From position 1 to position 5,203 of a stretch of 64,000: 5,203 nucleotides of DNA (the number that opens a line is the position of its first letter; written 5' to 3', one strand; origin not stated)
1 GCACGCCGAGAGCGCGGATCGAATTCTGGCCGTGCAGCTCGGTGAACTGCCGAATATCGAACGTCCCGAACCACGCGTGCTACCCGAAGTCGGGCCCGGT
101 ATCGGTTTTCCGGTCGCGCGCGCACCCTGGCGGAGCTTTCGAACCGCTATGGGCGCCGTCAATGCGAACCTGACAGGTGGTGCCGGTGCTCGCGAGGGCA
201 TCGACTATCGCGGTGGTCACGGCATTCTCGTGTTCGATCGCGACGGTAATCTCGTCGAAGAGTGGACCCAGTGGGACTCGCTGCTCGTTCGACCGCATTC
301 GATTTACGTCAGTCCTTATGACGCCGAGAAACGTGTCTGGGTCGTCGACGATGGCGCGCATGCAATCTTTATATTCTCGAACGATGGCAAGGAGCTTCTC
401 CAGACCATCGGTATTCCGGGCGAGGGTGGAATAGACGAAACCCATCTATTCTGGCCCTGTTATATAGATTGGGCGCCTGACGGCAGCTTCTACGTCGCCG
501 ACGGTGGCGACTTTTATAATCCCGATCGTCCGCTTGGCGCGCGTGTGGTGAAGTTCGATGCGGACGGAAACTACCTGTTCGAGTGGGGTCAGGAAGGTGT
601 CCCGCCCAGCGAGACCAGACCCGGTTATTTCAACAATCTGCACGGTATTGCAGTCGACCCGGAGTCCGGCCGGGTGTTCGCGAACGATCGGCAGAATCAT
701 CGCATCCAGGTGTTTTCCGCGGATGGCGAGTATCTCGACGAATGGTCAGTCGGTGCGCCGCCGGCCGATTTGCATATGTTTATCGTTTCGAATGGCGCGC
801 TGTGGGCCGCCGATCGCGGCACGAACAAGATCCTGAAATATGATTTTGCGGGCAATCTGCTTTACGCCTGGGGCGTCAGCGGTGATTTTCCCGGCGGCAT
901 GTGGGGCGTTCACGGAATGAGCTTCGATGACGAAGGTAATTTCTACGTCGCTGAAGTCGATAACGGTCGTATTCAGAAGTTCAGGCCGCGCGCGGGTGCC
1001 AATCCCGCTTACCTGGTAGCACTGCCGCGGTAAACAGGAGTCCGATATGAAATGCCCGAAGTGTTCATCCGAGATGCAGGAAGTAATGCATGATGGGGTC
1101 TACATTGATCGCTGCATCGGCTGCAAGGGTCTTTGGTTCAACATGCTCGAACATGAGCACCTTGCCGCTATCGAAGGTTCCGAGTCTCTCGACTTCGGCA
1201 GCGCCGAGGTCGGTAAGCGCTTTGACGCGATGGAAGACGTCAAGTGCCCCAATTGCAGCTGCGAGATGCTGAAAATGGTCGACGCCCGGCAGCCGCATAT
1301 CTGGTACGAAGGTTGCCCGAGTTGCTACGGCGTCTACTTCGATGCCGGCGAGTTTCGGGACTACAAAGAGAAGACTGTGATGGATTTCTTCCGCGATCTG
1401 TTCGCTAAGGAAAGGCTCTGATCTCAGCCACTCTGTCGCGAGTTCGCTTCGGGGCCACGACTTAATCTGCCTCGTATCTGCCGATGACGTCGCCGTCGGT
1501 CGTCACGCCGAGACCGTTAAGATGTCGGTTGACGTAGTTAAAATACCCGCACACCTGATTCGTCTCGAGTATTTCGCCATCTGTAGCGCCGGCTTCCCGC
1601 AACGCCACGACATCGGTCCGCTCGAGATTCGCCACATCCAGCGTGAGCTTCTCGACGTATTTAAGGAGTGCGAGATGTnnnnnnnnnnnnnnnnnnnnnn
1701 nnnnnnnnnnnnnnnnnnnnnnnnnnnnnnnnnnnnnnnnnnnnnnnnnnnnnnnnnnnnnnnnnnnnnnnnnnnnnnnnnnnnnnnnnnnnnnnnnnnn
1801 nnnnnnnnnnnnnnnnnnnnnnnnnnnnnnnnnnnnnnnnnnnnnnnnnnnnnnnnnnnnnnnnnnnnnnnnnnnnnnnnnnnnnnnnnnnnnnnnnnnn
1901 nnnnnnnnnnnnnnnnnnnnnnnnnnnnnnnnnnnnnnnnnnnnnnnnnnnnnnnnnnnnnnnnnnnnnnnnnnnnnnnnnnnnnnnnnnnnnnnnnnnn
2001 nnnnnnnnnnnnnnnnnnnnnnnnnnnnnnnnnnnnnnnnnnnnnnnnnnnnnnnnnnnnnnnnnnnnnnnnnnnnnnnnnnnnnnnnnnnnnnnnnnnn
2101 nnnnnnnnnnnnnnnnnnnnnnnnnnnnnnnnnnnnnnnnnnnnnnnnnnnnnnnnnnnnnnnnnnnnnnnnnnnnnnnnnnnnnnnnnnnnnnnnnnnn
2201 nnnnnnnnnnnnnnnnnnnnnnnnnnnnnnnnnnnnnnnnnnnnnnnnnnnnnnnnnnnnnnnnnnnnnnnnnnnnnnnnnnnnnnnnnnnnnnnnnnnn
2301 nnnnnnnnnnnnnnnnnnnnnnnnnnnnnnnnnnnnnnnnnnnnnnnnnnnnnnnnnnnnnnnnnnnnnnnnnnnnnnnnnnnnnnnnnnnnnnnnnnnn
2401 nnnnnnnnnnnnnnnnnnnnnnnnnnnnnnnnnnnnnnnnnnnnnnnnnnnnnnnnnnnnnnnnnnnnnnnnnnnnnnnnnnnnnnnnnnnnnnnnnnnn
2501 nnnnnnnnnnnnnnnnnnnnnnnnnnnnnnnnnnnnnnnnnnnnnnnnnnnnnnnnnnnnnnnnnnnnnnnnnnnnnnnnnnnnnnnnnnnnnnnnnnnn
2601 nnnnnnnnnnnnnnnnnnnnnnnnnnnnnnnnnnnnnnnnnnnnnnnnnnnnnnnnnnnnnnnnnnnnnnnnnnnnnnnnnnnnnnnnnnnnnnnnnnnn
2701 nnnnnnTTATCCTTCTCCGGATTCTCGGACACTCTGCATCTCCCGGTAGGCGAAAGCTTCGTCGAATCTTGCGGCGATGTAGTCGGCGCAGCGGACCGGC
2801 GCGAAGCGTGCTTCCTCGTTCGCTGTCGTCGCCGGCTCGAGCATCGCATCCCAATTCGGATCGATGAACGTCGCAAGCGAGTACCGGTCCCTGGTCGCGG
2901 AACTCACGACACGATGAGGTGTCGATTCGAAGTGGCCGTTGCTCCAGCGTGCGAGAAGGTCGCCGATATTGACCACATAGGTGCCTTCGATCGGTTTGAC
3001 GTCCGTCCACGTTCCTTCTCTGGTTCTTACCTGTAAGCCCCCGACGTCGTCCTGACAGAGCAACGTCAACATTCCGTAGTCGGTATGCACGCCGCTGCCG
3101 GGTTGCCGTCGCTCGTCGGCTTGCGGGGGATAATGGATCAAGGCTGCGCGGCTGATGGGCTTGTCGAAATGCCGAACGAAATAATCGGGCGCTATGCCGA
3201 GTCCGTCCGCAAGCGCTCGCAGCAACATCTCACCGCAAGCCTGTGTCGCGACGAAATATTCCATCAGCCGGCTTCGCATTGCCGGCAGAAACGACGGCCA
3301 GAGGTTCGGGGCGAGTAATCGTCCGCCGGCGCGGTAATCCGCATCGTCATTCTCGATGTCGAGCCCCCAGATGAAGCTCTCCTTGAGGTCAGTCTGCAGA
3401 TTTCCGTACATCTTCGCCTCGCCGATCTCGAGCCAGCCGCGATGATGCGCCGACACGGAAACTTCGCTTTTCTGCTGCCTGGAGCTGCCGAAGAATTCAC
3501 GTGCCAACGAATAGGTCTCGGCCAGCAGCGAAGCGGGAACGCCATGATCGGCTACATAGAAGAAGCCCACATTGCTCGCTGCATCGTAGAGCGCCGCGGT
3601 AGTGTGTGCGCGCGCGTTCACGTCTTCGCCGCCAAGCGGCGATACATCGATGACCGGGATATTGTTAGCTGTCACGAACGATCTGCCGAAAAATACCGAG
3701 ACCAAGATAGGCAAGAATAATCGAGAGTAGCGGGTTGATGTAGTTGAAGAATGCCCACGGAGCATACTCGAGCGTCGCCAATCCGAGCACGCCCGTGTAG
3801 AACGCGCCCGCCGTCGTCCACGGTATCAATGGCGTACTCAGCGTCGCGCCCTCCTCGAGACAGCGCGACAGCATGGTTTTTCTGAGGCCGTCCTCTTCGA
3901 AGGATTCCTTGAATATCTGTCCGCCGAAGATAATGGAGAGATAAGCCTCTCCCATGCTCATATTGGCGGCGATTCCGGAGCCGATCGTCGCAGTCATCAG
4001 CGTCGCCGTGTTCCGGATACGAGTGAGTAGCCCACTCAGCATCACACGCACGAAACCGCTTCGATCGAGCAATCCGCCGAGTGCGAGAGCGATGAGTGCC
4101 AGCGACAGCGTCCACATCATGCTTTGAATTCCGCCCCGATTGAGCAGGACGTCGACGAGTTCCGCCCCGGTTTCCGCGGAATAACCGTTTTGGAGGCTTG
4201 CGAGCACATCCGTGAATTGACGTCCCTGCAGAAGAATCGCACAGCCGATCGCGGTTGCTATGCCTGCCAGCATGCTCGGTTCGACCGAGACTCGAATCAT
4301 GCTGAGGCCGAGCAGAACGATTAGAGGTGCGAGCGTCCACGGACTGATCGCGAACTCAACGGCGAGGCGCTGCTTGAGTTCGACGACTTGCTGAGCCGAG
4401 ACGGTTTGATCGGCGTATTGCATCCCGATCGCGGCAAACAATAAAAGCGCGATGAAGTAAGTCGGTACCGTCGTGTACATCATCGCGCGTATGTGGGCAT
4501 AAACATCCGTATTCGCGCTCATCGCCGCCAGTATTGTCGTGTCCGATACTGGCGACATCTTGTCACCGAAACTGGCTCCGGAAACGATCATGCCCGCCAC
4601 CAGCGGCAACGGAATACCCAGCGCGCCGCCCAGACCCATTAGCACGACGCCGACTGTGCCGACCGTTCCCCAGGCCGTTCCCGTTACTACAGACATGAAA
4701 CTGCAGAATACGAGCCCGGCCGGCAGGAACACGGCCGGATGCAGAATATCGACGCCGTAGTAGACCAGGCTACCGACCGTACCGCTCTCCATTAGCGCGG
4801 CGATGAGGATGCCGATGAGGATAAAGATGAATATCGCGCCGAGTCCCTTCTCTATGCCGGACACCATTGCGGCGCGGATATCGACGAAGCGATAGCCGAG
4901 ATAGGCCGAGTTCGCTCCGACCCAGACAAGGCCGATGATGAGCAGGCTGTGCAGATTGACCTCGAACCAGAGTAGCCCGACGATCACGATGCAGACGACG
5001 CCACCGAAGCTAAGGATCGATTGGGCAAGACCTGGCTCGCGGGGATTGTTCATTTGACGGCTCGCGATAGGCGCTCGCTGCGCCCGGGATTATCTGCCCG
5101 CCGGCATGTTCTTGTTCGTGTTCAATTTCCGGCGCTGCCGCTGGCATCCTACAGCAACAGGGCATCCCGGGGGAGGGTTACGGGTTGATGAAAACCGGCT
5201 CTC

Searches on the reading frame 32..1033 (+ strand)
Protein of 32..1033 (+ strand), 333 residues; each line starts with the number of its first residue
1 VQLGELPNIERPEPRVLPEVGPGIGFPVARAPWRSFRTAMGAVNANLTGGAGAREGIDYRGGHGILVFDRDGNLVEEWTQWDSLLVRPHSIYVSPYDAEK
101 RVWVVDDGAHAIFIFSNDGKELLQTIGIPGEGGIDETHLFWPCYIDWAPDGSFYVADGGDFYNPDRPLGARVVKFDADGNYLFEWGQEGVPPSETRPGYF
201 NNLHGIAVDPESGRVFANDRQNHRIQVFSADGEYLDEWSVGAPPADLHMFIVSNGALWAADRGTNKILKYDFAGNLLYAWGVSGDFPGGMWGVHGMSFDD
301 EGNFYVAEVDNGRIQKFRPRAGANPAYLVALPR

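Call 21: search_protein_families(library=pfam, proteins=[window:32-1033:+], max_evalue=0.00001)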
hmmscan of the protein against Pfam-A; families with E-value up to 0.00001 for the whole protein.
window:32-1033:+ (333 aa): 3 families
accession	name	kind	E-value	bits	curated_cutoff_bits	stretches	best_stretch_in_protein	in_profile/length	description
PF01436.27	NHL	-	1.3e-15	57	20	0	200-228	1-28/28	NHL repeat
PF08450.18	SGL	-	1.4e-08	35.1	26.3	0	257-322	148-214/246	SMP-30/Gluconolactonase/LRE-like region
PF13449.12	Phytase-like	-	2.1e-06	28.3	27.6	0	97-133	76-111/284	Esterase-like activity of phytase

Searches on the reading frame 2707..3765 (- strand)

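Call 21: search_protein_families(library=pfam, proteins=[window:2707-3765:-], max_evalue=0.00001)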
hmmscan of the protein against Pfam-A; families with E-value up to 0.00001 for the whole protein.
window:2707-3765:- (352 aa): 2 families
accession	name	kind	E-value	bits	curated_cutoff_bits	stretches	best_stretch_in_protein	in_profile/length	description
PF03171.26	2OG-FeII_Oxy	-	2.5e-27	95.6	23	1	209-303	7-101/101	2OG-Fe(II) oxygenase superfamily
PF14226.12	DIOX_N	-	5.2e-24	85.6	27.3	1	36-158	1-116/117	non-haem dioxygenase in morphine synthesis N-terminal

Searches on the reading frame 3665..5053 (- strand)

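Call 21: search_protein_families(library=pfam, proteins=[window:3665-5053:-], max_evalue=0.00001)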
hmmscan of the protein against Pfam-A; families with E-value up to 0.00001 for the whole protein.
window:3665-5053:- (462 aa): 1 family
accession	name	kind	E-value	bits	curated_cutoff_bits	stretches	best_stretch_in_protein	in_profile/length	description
PF03553.21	Na_H_antiporter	-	2.5e-69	234.3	23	2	159-452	1-303/303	Na+/H+ antiporter family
